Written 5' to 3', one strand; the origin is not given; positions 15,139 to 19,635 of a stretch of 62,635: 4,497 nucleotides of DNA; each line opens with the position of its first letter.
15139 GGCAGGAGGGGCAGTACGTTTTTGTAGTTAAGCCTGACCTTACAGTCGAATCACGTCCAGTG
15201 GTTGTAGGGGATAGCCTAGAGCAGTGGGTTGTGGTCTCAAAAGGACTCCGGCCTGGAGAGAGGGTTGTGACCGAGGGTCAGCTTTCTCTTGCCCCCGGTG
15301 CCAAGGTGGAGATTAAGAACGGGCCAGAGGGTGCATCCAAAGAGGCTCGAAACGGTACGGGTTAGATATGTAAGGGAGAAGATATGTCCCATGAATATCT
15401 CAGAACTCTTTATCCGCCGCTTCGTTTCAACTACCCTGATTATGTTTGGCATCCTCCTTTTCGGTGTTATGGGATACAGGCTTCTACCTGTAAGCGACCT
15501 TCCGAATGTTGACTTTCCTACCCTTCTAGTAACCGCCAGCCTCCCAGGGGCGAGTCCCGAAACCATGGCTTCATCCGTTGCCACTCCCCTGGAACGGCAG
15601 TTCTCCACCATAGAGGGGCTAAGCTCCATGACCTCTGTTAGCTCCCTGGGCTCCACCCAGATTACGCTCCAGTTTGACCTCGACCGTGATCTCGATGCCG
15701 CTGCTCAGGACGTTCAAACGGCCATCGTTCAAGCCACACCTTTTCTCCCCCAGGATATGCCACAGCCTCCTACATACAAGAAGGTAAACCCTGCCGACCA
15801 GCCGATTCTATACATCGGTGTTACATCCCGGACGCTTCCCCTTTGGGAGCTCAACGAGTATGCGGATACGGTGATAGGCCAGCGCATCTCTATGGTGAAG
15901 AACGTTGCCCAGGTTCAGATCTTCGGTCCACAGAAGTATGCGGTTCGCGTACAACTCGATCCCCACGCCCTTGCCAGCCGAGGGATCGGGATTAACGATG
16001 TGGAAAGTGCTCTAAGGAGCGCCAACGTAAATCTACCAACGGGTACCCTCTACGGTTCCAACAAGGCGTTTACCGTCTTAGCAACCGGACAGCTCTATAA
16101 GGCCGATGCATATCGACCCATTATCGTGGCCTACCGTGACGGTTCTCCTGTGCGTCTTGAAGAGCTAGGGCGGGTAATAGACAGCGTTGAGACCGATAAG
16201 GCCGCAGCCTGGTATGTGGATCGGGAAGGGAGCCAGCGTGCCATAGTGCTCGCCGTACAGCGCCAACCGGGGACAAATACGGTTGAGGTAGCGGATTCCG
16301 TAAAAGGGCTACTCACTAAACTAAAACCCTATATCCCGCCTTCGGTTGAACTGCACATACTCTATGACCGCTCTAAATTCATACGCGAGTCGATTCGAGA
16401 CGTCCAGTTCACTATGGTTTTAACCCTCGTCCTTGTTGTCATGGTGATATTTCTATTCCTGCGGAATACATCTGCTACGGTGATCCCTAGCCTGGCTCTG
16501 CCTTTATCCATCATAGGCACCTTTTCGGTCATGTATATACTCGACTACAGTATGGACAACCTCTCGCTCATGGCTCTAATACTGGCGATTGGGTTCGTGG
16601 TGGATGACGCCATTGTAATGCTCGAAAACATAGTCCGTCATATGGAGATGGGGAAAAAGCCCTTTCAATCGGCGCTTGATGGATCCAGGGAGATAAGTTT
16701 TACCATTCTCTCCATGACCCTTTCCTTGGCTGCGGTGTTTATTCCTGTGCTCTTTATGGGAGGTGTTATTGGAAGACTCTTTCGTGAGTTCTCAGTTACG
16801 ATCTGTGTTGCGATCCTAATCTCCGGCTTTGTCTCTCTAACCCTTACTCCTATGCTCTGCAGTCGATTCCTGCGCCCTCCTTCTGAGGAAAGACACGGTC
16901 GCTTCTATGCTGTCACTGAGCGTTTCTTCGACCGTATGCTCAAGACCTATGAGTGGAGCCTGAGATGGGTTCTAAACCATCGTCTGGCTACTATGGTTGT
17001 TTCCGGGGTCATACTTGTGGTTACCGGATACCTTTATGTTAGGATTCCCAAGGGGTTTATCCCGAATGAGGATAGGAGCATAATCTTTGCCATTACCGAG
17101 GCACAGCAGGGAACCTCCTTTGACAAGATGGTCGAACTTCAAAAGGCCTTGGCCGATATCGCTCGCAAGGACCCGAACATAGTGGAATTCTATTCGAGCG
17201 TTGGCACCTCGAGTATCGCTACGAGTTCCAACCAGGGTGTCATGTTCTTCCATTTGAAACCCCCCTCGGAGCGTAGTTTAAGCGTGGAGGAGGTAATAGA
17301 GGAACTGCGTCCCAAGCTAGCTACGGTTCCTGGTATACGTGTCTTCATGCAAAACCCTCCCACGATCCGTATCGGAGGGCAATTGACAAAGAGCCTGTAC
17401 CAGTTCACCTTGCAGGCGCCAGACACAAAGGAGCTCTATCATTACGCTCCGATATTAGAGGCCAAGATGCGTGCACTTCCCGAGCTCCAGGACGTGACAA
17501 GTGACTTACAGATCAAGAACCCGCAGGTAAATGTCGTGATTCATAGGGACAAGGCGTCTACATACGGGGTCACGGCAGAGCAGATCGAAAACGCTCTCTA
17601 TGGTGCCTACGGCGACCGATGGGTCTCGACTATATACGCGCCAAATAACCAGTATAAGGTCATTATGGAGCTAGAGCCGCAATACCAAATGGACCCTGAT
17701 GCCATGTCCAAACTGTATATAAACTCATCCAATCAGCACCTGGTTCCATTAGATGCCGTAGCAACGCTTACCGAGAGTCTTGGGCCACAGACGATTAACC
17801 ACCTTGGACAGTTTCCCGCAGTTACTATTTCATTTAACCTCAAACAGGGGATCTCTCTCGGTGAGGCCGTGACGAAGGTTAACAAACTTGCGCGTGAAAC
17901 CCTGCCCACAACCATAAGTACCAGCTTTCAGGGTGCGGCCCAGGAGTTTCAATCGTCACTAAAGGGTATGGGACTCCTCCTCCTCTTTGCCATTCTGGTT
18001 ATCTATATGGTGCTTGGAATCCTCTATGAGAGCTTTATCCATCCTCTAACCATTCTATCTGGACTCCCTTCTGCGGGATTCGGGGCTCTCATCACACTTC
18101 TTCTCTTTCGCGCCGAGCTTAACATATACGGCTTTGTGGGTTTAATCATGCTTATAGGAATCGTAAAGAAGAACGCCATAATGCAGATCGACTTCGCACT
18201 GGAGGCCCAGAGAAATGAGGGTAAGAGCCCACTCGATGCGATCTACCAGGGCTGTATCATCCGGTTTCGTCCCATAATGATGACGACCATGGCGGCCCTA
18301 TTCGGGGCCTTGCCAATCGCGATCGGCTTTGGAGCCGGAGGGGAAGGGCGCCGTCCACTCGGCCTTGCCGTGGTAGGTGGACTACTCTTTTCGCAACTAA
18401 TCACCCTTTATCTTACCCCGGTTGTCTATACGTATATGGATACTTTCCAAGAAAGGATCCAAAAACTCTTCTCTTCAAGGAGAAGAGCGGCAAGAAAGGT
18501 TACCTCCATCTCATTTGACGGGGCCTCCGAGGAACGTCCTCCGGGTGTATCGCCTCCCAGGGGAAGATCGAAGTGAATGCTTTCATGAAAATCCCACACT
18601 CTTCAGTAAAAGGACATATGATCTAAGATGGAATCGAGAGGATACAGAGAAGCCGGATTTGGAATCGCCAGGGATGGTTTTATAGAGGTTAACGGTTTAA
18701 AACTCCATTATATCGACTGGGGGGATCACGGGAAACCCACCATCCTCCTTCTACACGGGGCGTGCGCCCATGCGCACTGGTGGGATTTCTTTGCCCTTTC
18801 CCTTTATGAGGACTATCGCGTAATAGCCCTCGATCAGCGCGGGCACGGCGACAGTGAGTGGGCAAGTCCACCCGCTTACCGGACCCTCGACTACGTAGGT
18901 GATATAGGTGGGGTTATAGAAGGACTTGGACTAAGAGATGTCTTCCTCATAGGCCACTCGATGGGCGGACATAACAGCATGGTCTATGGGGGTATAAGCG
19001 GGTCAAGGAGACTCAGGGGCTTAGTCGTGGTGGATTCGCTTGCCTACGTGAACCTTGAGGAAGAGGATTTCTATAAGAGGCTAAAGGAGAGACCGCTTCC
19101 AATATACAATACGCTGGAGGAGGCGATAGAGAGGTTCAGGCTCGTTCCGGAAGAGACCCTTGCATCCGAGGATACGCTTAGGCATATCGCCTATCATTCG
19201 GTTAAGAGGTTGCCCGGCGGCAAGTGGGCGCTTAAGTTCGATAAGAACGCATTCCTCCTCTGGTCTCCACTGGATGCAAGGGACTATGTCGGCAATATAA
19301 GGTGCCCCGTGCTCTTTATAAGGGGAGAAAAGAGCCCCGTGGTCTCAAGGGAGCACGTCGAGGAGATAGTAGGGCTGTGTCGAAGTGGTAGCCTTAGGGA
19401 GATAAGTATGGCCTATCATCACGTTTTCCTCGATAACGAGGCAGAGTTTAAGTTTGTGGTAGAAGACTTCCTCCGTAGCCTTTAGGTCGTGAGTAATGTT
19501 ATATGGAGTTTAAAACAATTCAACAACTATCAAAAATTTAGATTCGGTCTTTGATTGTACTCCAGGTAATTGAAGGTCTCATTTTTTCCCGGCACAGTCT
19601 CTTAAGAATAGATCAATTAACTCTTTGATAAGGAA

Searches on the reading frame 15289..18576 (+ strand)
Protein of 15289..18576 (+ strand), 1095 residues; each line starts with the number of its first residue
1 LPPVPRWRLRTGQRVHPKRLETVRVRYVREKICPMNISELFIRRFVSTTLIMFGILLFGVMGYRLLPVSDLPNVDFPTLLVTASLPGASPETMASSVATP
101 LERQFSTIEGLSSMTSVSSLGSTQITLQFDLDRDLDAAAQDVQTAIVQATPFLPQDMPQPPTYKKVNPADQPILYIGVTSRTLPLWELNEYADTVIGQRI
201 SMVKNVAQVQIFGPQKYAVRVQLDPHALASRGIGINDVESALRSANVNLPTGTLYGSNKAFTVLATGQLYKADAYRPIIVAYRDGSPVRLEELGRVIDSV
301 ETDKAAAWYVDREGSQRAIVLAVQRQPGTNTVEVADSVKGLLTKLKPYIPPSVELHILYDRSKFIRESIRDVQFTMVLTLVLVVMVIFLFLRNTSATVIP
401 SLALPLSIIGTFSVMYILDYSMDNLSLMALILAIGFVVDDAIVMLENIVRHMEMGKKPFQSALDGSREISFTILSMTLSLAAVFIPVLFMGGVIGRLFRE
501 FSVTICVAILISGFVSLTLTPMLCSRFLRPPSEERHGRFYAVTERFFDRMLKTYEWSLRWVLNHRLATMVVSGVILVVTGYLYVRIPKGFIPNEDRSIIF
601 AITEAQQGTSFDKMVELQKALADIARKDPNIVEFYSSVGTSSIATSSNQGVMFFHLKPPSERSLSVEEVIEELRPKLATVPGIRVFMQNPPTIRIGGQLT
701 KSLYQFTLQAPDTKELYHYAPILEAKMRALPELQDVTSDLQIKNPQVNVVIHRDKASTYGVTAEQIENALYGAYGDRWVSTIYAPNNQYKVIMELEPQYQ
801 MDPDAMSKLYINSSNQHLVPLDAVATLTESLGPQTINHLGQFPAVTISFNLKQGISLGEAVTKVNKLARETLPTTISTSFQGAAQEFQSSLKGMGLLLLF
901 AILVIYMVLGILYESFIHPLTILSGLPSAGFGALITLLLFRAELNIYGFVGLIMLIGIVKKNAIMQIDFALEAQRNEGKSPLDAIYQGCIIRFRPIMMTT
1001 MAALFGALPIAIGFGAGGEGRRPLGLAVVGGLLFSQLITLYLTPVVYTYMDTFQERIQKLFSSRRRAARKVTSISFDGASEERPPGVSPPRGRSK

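Call 9: search_protein_families(library=pfam, proteins=[window:15289-18576:+])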
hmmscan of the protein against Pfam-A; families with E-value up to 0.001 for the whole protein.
window:15289-18576:+ (1095 aa): 3 families
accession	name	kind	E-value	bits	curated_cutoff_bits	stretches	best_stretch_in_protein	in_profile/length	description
PF00873.25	ACR_tran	-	0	1078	28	1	37-1050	1-1020/1021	AcrB/AcrD/AcrF family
PF03176.21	MMPL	-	5.1e-09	36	20.5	1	370-538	143-317/333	MMPL family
PF02355.23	SecD_SecF_C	-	3e-07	30.5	20.5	1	369-515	30-178/189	Protein export membrane protein SecD/SecF, C-terminal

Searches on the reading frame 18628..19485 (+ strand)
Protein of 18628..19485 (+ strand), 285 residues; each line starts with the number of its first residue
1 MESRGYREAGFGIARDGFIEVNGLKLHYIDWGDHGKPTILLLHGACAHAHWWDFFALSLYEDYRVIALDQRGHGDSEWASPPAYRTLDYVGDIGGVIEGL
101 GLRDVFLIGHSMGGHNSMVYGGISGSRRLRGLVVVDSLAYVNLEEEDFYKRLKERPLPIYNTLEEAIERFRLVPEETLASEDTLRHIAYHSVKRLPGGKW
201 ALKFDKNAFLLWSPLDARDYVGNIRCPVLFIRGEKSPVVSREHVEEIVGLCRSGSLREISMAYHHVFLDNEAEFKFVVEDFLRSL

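Call 9: search_protein_families(library=pfam, proteins=[window:18628-19485:+])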
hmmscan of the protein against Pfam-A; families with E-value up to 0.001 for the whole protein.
window:18628-19485:+ (285 aa): 3 families
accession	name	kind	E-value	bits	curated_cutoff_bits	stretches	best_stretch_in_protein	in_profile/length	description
PF00561.26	Abhydrolase_1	-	4.4e-26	92.5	25.8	1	37-270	1-244/245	alpha/beta hydrolase fold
PF12697.13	Abhydrolase_6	-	8.8e-20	72.7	26.3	1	39-273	1-213/217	Alpha/beta hydrolase family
PF12146.15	Hydrolase_4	-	1.3e-17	64.3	27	1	36-270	4-238/239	Serine aminopeptidase, S33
